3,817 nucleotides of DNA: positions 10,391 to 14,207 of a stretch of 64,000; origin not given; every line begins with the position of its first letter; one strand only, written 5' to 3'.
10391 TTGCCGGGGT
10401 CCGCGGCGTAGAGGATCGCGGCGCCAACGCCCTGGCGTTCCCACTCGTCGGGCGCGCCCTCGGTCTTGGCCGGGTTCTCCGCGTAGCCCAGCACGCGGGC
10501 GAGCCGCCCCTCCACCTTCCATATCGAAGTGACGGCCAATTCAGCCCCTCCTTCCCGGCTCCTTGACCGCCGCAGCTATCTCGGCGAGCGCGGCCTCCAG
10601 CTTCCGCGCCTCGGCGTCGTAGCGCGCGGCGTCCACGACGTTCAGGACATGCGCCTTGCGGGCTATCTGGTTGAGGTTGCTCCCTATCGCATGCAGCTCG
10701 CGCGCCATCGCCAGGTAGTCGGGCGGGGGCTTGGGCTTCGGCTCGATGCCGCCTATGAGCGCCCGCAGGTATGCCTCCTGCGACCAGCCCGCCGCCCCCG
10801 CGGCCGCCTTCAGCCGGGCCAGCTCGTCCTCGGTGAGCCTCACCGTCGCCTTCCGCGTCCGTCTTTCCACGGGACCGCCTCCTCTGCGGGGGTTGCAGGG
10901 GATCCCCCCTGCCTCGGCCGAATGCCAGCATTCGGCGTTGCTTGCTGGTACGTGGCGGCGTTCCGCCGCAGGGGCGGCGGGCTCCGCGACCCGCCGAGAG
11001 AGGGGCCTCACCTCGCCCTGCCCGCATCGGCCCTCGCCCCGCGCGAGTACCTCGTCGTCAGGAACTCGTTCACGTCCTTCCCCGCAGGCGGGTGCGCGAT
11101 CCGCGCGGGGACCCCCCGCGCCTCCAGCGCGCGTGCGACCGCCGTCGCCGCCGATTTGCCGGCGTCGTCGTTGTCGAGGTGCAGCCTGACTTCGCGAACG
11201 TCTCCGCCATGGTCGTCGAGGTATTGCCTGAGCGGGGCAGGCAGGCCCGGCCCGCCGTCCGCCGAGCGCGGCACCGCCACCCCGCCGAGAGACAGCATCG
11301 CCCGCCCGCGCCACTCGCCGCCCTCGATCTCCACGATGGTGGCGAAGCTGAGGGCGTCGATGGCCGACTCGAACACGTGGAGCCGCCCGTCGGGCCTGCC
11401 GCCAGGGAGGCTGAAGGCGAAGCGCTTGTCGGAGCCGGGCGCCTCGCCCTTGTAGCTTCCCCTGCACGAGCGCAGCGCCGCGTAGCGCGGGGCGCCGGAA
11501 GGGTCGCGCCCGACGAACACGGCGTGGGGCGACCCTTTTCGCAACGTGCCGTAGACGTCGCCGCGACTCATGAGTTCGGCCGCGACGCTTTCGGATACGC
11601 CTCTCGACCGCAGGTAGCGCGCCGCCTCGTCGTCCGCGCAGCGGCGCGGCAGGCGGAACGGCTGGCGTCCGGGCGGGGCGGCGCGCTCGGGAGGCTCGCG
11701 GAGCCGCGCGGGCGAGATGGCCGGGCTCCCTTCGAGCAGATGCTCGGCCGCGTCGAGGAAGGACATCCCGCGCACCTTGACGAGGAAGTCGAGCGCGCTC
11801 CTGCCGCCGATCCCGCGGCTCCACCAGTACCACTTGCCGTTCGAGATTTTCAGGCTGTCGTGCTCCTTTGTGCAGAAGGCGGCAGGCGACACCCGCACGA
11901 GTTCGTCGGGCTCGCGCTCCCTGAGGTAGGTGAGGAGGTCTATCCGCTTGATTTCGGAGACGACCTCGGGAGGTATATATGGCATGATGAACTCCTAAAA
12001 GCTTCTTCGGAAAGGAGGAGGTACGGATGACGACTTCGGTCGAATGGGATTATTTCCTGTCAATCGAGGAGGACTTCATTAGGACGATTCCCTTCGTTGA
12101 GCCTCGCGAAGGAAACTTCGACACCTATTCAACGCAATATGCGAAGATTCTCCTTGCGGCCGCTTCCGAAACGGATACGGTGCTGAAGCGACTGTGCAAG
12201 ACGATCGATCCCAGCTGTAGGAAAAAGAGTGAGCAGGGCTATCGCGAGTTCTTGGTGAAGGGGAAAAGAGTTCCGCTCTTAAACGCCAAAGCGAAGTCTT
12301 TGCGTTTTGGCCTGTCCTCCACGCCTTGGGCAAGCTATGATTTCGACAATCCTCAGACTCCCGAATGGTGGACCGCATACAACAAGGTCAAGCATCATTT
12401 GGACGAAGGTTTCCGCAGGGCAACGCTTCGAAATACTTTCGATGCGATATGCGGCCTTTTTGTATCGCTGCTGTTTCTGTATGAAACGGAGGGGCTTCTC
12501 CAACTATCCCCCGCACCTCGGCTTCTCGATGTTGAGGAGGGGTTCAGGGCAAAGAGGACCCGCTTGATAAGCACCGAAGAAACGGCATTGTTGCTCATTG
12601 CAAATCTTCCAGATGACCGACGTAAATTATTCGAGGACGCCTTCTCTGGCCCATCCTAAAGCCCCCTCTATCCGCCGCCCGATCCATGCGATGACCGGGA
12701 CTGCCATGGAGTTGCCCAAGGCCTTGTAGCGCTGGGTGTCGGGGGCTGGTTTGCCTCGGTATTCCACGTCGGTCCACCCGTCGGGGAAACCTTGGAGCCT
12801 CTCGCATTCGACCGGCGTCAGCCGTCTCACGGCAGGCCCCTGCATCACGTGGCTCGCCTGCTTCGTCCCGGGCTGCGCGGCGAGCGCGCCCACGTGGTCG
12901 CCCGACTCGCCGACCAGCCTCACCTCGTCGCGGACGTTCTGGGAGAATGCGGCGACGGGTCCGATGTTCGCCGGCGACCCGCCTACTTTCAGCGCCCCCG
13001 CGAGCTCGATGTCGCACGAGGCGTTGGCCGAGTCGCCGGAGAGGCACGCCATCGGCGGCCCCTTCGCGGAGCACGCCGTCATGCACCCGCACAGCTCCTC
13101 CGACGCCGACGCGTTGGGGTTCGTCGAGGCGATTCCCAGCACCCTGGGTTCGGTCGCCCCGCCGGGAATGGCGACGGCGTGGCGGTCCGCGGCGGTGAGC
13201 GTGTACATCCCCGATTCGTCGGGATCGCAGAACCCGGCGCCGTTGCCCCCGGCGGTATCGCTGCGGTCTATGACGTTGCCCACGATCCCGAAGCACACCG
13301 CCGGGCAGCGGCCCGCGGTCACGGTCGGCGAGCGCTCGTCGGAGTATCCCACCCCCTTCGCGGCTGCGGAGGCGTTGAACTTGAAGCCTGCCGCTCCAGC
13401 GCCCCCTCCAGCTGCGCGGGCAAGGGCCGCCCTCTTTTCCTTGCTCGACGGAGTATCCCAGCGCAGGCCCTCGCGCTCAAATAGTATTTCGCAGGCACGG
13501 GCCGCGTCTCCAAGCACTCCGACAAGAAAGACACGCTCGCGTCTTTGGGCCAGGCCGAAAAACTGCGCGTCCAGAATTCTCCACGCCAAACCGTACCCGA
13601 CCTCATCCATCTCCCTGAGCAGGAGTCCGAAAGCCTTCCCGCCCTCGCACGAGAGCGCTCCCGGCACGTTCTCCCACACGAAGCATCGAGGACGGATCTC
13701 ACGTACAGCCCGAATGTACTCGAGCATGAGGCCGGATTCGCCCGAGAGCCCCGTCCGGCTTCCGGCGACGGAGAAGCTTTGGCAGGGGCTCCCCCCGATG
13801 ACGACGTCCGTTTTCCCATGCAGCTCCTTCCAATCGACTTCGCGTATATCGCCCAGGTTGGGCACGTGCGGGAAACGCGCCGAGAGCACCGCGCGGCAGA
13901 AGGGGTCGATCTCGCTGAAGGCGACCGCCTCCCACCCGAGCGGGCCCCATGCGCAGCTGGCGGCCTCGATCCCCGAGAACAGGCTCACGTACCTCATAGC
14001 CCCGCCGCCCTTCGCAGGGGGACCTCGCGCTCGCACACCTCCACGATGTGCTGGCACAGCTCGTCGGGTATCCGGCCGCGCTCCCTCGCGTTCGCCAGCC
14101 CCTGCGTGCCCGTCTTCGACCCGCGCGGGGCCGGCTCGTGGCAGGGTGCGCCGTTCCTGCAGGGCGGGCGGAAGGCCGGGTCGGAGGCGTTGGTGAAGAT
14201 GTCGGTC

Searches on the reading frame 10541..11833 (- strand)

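Call 58: search_protein_families(library=pfam, proteins=[window:10541-11833:-], max_evalue=0.00001)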
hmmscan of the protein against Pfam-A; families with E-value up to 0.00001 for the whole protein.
window:10541-11833:- (430 aa): 2 families
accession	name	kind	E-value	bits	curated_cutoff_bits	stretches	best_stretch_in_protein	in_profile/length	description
PF21983.2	NikA-like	-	3.3e-14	53.2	27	1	323-394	1-72/72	Mobilization protein NikA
PF05713.17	MobC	-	5.9e-06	27.1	23.2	0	378-419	2-38/45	Bacterial mobilisation protein (MobC)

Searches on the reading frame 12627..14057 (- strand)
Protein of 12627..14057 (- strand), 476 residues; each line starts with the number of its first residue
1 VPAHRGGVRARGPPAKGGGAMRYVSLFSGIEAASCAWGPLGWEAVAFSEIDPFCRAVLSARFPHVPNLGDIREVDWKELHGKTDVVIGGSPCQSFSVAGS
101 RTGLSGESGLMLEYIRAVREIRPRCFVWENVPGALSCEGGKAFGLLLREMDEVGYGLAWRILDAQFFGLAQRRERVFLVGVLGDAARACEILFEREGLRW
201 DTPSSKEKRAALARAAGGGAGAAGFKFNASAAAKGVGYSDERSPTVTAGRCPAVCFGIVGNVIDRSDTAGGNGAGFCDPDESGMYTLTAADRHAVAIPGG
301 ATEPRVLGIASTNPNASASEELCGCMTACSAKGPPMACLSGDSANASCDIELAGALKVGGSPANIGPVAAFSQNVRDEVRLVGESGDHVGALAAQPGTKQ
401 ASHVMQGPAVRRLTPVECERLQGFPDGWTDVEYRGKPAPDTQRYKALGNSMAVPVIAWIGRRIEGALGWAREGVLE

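Call 58: search_protein_families(library=pfam, proteins=[window:12627-14057:-], max_evalue=0.00001)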
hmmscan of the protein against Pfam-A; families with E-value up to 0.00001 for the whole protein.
window:12627-14057:- (476 aa): 1 family
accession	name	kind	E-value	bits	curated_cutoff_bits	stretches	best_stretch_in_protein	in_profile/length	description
PF00145.23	DNA_methylase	-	1e-56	193.2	22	2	21-186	1-166/324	C-5 cytosine-specific DNA methylase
